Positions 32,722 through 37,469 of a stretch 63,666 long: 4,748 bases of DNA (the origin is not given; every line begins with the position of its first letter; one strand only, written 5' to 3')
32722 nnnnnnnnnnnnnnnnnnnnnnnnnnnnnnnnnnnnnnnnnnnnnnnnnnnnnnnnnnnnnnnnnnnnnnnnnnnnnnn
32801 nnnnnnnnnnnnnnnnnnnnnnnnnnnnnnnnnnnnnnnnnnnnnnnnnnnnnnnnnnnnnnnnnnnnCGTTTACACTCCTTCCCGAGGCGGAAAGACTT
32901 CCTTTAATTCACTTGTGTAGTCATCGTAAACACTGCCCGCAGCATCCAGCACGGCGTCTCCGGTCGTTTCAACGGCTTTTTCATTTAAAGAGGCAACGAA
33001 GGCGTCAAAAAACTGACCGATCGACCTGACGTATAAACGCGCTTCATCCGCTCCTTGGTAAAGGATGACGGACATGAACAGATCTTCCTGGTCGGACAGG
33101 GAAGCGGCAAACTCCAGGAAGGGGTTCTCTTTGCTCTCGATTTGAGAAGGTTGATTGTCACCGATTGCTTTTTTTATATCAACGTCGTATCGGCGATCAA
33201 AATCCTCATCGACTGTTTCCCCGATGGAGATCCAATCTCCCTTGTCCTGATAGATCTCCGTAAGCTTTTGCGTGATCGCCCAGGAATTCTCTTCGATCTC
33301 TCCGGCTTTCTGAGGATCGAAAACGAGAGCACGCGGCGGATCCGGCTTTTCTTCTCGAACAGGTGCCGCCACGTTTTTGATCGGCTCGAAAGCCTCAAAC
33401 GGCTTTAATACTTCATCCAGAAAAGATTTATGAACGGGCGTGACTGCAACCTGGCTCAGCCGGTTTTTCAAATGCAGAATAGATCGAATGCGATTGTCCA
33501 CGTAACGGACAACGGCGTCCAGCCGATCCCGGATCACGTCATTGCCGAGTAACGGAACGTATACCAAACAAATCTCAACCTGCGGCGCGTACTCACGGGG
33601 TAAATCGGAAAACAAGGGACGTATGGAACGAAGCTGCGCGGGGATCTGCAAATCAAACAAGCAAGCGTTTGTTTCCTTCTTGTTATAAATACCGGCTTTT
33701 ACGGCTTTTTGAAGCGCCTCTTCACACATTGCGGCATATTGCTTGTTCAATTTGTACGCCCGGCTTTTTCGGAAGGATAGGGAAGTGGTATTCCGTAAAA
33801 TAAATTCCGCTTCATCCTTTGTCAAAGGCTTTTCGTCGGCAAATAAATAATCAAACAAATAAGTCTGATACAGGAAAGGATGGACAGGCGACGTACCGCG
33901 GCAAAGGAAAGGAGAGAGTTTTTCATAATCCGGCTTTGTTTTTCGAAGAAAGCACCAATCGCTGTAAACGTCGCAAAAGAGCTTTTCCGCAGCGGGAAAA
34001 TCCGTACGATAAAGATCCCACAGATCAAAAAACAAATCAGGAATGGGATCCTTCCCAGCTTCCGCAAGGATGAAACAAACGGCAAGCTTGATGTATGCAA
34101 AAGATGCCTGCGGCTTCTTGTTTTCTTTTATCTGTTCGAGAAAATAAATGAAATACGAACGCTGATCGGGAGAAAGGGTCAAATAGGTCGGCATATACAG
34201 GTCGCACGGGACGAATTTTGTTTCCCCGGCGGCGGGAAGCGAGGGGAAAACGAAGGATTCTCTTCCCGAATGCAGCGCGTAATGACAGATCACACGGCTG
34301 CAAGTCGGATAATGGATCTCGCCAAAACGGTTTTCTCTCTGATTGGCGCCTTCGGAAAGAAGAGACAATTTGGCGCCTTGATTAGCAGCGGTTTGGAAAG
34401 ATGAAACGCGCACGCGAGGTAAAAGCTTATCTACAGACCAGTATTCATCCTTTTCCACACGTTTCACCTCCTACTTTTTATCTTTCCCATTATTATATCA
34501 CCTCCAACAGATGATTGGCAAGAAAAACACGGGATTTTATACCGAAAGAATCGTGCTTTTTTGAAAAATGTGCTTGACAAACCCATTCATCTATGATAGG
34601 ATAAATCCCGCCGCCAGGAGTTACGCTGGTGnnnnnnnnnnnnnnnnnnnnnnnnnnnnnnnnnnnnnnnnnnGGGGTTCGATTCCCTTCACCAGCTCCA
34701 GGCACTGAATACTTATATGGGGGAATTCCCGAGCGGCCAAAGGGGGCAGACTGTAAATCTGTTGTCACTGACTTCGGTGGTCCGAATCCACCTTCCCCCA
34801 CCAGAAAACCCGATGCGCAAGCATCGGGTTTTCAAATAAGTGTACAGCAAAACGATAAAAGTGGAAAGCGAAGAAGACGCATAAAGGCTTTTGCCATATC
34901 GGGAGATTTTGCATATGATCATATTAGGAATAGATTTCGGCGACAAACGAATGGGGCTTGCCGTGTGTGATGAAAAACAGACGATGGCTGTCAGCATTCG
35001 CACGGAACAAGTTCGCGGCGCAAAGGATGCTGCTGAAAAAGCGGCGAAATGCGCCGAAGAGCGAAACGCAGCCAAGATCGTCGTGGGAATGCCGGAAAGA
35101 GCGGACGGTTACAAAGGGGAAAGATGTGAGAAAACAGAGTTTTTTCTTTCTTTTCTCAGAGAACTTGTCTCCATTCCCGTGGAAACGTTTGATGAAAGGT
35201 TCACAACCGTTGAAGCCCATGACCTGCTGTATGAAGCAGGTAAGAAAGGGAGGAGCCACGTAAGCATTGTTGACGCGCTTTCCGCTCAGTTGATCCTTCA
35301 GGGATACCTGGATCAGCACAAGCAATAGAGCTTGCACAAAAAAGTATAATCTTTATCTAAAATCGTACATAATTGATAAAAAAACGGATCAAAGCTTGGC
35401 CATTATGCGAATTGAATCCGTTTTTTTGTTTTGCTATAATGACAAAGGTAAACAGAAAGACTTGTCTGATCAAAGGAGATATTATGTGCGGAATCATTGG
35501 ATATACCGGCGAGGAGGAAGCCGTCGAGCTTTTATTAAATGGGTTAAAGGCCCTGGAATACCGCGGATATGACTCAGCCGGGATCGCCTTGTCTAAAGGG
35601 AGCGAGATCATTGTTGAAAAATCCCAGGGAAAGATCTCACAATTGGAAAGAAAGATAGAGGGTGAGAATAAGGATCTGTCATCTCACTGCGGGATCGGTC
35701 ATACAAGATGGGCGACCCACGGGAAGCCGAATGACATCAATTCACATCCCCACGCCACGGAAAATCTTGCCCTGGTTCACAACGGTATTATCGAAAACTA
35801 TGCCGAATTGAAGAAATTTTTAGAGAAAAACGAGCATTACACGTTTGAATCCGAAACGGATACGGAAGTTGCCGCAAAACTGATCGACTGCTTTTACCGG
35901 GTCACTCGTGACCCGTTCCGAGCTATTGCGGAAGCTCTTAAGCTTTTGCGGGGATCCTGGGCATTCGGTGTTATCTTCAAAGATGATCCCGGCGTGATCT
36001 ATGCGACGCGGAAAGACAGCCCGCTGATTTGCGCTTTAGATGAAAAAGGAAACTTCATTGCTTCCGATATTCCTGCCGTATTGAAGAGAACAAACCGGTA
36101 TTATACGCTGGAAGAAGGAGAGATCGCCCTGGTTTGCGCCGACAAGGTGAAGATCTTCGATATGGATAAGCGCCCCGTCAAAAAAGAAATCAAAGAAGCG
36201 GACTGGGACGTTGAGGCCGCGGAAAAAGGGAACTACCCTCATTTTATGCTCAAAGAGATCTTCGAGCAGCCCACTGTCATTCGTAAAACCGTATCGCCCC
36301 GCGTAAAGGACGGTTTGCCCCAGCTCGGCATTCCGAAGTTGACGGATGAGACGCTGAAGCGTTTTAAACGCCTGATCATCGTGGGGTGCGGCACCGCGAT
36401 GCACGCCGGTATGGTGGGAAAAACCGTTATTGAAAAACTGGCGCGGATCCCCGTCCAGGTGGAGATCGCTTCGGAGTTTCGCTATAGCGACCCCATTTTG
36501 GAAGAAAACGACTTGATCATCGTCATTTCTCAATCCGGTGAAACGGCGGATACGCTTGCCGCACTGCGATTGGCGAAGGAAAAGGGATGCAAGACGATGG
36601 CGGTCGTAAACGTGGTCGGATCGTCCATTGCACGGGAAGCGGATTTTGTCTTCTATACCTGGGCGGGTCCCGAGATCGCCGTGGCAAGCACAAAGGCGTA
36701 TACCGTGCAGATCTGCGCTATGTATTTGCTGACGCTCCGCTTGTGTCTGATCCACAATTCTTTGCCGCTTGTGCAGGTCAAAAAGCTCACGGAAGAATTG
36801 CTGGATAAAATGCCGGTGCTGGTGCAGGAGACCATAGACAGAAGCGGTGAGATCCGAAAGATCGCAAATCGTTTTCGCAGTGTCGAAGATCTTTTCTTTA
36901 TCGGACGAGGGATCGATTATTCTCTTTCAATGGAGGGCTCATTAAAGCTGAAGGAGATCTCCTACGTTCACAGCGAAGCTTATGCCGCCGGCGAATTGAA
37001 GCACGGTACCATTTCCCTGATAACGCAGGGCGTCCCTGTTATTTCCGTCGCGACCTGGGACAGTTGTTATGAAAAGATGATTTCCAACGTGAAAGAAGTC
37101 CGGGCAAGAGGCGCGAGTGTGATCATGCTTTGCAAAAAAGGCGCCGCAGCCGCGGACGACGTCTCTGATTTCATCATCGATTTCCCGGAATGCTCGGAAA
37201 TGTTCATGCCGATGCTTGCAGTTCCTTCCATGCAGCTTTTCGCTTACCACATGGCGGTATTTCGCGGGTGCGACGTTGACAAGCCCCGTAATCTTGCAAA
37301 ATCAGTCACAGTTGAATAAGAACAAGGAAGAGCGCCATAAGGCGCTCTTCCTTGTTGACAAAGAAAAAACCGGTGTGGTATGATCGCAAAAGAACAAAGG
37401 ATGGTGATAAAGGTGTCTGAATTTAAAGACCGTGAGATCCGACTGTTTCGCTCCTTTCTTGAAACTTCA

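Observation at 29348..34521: Three-gene TerB-N/TerB-C + DUF2791-type ATPase + Lhr-like DExH helicase operon (Shango-type architecture) at the window centre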

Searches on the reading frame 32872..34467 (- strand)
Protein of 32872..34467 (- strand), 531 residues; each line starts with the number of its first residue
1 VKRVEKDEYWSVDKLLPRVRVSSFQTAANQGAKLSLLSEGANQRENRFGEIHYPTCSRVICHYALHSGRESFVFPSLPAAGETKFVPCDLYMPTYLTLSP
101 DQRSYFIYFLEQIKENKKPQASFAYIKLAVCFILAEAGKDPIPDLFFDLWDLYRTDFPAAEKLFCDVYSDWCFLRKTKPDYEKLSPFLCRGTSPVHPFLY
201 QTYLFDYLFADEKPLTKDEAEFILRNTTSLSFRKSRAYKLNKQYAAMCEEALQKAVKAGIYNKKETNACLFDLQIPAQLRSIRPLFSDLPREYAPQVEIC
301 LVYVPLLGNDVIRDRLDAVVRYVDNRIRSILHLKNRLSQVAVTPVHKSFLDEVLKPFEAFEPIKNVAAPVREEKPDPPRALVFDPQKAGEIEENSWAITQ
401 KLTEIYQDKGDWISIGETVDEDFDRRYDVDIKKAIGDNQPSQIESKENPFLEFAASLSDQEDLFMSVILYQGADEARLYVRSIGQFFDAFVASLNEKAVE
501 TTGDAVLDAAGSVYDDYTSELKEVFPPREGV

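Call 3: search_protein_families(library=pfam, proteins=[window:32872-34467:-], max_evalue=0.1)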
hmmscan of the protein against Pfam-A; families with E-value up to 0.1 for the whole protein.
window:32872-34467:- (531 aa): 2 families
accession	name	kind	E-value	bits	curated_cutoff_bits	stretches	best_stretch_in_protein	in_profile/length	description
PF15615.11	TerB_C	-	1.8e-05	25.4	26.3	1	373-521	9-147/148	TerB-C domain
PF13208.11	TerB_N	-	0.00018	21.8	25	1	67-126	29-88/207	TerB N-terminal domain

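Call 4: search_protein_families(library=padloc, proteins=[window:32872-34467:-], max_evalue=0.1)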
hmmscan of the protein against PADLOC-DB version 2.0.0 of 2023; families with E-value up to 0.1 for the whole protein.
window:32872-34467:- (531 aa): 1 family
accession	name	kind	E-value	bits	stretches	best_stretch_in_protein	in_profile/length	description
PDLC03958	SngA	-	5e-19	67.3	1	85-524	99-526/528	-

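Call 5: search_protein_families(library=ncbifam, proteins=[window:32872-34467:-], max_evalue=0.1)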
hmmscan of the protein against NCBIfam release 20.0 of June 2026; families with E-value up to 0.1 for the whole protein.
window:32872-34467:- (531 aa): 0 families

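Call 19: find_homologous_proteins(query=window:32872-34458:-, max_evalue=0.001)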
Query window:32872-34458:- (528 aa): 4 proteins with E <= 0.001 among 8000 candidates.
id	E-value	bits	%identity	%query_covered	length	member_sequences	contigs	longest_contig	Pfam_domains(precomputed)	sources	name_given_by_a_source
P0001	0.0e+0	1209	100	100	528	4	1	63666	PF15615.12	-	-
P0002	3.5e-190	651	56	99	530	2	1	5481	-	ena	-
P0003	4.9e-187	641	55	100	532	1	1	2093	PF15615.12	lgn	-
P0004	1.1e-169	584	52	100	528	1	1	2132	-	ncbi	-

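Call 33: search_protein_representatives(protein=window:32872-34458:-)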
Query: 528 residues. Proteins with E-value up to 0.001 (for the whole library): 413; up to 1e-10: 109; up to 1e-30: 13. The best 150 are listed.
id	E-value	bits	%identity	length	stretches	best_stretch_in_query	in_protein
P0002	1.1e-190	651.3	56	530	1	1-523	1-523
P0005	2.6e-118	412.6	41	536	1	1-527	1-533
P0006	1.0e-104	367.7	39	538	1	1-527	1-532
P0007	1.5e-98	347.3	40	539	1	1-527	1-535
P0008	5.7e-96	338.9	38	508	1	1-527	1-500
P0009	7.1e-92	325.3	42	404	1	142-527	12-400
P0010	6.3e-76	272.7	36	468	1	1-462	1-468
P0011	1.1e-49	186.1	32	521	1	3-524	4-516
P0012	4.2e-42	161.1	27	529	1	4-523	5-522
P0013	3.1e-41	158.3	29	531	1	86-523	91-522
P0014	1.1e-39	153.1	40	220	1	313-522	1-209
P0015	3.4e-36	141.6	42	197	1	330-527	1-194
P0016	1.1e-31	126.8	40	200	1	330-527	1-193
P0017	9.8e-29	117.0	26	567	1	67-524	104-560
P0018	3.3e-24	102.1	27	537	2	79-508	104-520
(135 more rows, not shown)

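Call 34: search_protein_families(library=padloc, alignment_id=A1, max_evalue=0.001)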
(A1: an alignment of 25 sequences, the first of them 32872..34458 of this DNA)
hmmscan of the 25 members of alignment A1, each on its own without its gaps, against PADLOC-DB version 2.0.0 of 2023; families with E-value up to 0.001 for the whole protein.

A. member 1, window:32872-34458:- (528 aa): 1 family
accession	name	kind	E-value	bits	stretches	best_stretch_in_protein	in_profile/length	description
PDLC03958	SngA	-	4.9e-19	67.3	1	82-521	99-526/528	-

B. families by the number of members that match (of 25 scanned): 5 families
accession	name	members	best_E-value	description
PDLC03958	SngA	24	3.4e-74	-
PDLC02565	PglZ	1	2.3e-56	PglZ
PDLC02552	PglZ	1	6.3e-48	PglZ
PDLC02558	PglZ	1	3.5e-10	PglZ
PDLC02556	PglZ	1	7.5e-05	PglZ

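Call 35: search_protein_families(library=pfam, alignment_id=A1, max_evalue=0.01)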
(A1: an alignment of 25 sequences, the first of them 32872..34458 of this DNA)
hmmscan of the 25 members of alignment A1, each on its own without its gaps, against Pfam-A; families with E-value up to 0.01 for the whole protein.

A. member 1, window:32872-34458:- (528 aa): 2 families
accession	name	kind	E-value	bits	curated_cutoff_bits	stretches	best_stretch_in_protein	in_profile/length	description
PF15615.11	TerB_C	-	1.8e-05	25.4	26.3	1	370-518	9-147/148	TerB-C domain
PF13208.11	TerB_N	-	0.00018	21.8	25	1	64-123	29-88/207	TerB N-terminal domain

B. families by the number of members that match (of 25 scanned): 7 families
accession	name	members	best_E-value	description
PF13208.11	TerB_N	22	4.9e-30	TerB N-terminal domain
PF15615.11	TerB_C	20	4e-10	TerB-C domain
PF08665.17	PglZ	1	5e-05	PglZ domain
PF13233.12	Complex1_LYR_2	1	0.0048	Complex1_LYR-like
PF01047.28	MarR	1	0.0055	MarR family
PF17743.7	DUF5580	1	0.0073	Family of unknown function (DUF5580) N-terminal domain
PF05873.17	Mt_ATP-synt_D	1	0.0088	ATP synthase D chain, mitochondrial (ATP5H)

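Call 40: search_solved_structures(query=A1, max_evalue=1)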
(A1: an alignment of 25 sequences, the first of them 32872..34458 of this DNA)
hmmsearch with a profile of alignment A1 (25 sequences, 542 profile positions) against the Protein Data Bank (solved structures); distinct sequences matched with E-value up to 1: 2.
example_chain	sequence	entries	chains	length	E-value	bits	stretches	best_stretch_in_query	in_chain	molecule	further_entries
9h3c_A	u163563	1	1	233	0.52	12.4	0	263-357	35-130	De novo designed tandem repeat protein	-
9h10_A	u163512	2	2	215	0.98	11.5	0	263-357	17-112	[(sulfaNHC)Au].TRP_18 | Tandem-repeat protein (TRP)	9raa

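Call 59: predict_structure(alignment_id=A2)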
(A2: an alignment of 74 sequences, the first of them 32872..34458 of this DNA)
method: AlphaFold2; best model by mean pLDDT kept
length: 528 residues; sequences in the alignment: 74
mean_pLDDT: 87.3   pTM: 0.67
mean pLDDT of the five models: 87.3, 86.6, 86.6, 85.7, 85.0
residues with pLDDT >= 90: 381; 70-90: 64; 50-70: 45; < 50: 38
segments of 3 or more residues with pLDDT < 50: 20-34, 408-416, 433-442
pLDDT, mean of each block of 10 residues (from residue 1): 57 60 44 55 87 94 88 94 96 97 98 98 98 95 97 95 98 96 92 95 95 96 93 95 97 95 90 90 96 96 94 96 95 82 97 95 60 72 94 91 59 53 78 47 76 97 97 97 97 96 97 97 81
secondary structure, 60 per line:
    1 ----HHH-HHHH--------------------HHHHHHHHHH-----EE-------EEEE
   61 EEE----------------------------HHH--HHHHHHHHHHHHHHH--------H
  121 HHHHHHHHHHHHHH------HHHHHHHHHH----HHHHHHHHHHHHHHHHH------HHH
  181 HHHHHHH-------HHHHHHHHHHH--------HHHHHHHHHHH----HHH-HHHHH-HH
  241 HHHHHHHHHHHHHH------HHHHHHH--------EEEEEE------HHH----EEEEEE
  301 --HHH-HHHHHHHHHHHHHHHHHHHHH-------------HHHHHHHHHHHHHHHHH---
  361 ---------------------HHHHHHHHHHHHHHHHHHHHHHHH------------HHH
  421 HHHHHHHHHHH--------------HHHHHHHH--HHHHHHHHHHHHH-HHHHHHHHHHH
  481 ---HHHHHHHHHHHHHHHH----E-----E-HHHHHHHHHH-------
elements in order: H9-12 H33-42 E57-63 H97-111 H120-134 H141-150 H155-171 H178-187 H195-205 H214-224 H233-237 H239-254 H261-267 E276-281 E295-300 H307-327 H341-357 H382-405 H418-431 H446-453 H456-468 H470-480 H484-499 H512-521

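Call 62: fold_search(model_id=the predicted structure, library=pdb)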
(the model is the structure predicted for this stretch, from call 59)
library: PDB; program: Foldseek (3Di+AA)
matches with E <= 10: 51; with E <= 0.001: 0
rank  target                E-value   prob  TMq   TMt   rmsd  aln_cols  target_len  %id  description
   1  4hj3_B                9.6e-01  0.03  0.05  0.10  18.6       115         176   13  Crystal Structure of Rhodobacter Sphaeroides LOV protein (released 2013-01-16)
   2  5eik                  9.6e-01  0.02  0.06  0.11  23.6       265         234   11  Structure of a Trimeric Intracellular Cation channel from C. elegans in the absence of Ca2+ (released 2016-10-05)
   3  6wbi_D                1.4e+00  0.01  0.07  0.09  31.9       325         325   11  Cryo-EM structure of human Pannexin 1 channel with its C-terminal tail cleaved by caspase-7, in complex with CBX (released 2020-06-03)
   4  8iic_B                1.9e+00  0.02  0.10  0.11  22.8       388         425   12  Crystal structure of Israeli acute paralysis virus RNA-dependent RNA polymerase delta40 mutant (residues 41-546) (released 2023-06-07)
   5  8k2a_Sc               2.2e+00  0.06  0.13  0.16  28.7       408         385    9  Cryo-EM structure of the human 55S mitoribosome with Tigecycline (released 2024-07-10)
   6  4hj6_B                2.2e+00  0.03  0.05  0.12  19.2       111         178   12  Crystal Structure of Rhodobacter Sphaeroides LOV protein (released 2013-01-16)
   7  5fvc_C                2.3e+00  0.04  0.10  0.14  17.6       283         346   11  Structure of RNA-bound decameric HMPV nucleoprotein (released 2016-02-24)
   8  8bd7_C                2.4e+00  0.02  0.10  0.09  28.9       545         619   12  IFTB1 subcomplex of anterograde Intraflagellar transport trains (Chlamydomonas reinhardtii) (released 2023-01-11)
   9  9bz7_A                2.4e+00  0.01  0.08  0.11  27.0       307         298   14  Pannexin 1 lacking C-terminal activating domain (released 2024-12-11)
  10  7obz_A                2.5e+00  0.02  0.05  0.12  21.0       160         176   12  Structure of RsLOV D109G (released 2021-06-30)
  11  6wkh_A                2.8e+00  0.02  0.07  0.13  20.6       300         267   13  Crystal structure of pentalenene synthase mutant F76W complexed with 12,13-difluorofarnesyl diphosphate (released 2020-08-26)
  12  7som_h                2.9e+00  0.01  0.08  0.07  30.0       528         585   14  Ciliary C2 central pair apparatus isolated from Chlamydomonas reinhardtii (released 2022-04-13)
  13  9irz_A                3.4e+00  0.30  0.11  0.43   3.8        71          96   11  Crystal structure of YhaJ DNA-binding domain (released 2025-01-29)
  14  7pua_F5               3.6e+00  0.02  0.08  0.07  28.4       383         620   10  Middle assembly intermediate of the Trypanosoma brucei mitoribosomal small subunit (released 2022-03-02)
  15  6rxx_UB               4.2e+00  0.04  0.16  0.16  46.2       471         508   13  Cryo-EM structure of the 90S pre-ribosome (Kre33-Noc4) from Chaetomium thermophilum, state C, Poly-Ala (released 2019-08-14)
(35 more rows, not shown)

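Call 73: fold_search(model_id=the predicted structure, library=viral)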
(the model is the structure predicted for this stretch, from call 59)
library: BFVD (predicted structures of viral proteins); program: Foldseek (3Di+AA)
matches with E <= 10: 130; with E <= 0.001: 0
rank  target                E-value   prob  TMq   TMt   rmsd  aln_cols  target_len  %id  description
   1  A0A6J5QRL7            1.9e-01  0.08  0.08  0.09  23.1       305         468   12  Uncharacterized protein [uncultured Caudovirales phage]
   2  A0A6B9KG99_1          4.2e-01  0.06  0.10  0.05  27.8       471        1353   11  Replicase large subunit [Atrato Virga-like virus 1]
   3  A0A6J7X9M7            6.5e-01  0.03  0.09  0.07  41.8       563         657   10  Uncharacterized protein [uncultured Caudovirales phage]
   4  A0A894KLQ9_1          1.2e+00  0.02  0.08  0.04  31.6       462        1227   14  Putative replicase [Nuksystermes virus]
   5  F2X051                1.3e+00  0.05  0.09  0.09  26.4       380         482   10  CP read-through protein (Fragment) [Potato mop-top virus]
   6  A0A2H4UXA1            1.3e+00  0.03  0.11  0.13  28.2       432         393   12  Mitochondrial carrier protein-like protein [Drosophila innubila nudivirus]
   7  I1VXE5                1.4e+00  0.04  0.06  0.12  28.8       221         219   10  (no name in the UniProt tables at hand)
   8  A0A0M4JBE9            1.5e+00  0.06  0.15  0.16  24.1       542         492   11  (no name in the UniProt tables at hand)
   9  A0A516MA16            1.5e+00  0.03  0.08  0.14  21.4       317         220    9  (no name in the UniProt tables at hand)
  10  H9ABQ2                1.6e+00  0.21  0.10  0.29   9.2        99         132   16  ORF1 [Halogeometricum pleomorphic virus 1]
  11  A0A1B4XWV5            1.6e+00  0.05  0.07  0.13  19.8       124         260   13  Uncharacterized protein [Tenacibaculum phage pT24]
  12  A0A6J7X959            1.7e+00  0.04  0.13  0.08  18.2       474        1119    7  Uncharacterized protein [uncultured Caudovirales phage]
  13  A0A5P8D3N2            1.7e+00  0.04  0.11  0.15  25.3       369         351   13  (no name in the UniProt tables at hand)
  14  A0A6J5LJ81            1.7e+00  0.03  0.08  0.14  28.4       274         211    9  HNHc domain containing protein [uncultured Caudovirales phage]
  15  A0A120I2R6            1.7e+00  0.03  0.09  0.11  16.8       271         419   11  Tegument protein UL7 [Human herpesvirus 2]
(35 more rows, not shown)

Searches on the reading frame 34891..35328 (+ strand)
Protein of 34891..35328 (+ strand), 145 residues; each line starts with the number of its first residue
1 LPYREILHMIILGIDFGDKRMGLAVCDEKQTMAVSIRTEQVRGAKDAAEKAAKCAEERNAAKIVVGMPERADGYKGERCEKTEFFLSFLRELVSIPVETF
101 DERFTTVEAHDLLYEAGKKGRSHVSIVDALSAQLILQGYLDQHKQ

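Call 20: search_protein_families(library=pfam, proteins=[window:34891-35328:+], max_evalue=0.001)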
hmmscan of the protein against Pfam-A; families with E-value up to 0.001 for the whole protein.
window:34891-35328:+ (145 aa): 1 family
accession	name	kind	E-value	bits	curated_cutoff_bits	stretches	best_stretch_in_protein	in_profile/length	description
PF03652.20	RuvX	-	3.9e-36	124.8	29.2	1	9-142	1-134/134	Holliday junction resolvase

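Call 23: find_encoding_contigs(protein=window:34891-35328:+, flank=10000, max_places=10)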
Protein window:34891-35328:+ (145 aa): no gene with exactly this product is on record in the collection.

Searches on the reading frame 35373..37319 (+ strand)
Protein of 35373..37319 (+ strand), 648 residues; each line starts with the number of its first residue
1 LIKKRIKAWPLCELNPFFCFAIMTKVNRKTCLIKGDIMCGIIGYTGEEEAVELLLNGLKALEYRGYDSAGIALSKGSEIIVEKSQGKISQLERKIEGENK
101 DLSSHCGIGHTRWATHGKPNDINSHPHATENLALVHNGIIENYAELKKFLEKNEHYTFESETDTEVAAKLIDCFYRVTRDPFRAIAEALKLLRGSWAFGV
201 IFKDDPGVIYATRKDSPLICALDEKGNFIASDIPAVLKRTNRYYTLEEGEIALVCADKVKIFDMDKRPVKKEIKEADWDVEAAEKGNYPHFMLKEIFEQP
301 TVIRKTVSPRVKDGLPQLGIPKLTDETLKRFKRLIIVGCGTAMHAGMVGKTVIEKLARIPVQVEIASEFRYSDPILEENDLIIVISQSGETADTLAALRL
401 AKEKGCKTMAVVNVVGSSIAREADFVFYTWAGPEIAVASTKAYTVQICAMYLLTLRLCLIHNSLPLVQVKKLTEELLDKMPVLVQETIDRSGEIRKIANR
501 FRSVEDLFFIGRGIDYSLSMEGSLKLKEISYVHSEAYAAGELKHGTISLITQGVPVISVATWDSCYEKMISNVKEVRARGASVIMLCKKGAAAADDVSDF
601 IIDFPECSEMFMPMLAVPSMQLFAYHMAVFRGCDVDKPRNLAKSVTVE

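Call 20: search_protein_families(library=pfam, proteins=[window:35373-37319:+], max_evalue=0.001)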
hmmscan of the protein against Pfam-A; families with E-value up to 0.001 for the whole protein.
window:35373-37319:+ (648 aa): 4 families
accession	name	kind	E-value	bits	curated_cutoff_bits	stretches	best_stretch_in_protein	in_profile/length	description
PF01380.27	SIS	-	2.8e-51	173.2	25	2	330-455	4-130/131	SIS domain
PF13522.11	GATase_6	-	1.1e-16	61.4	27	1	103-230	9-128/130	Glutamine amidotransferase domain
PF13537.11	GATase_7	-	5.1e-12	46.3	25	1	128-237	20-122/123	Glutamine amidotransferase domain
PF13580.11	SIS_2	-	3.3e-05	24.4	27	1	363-412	89-137/138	SIS domain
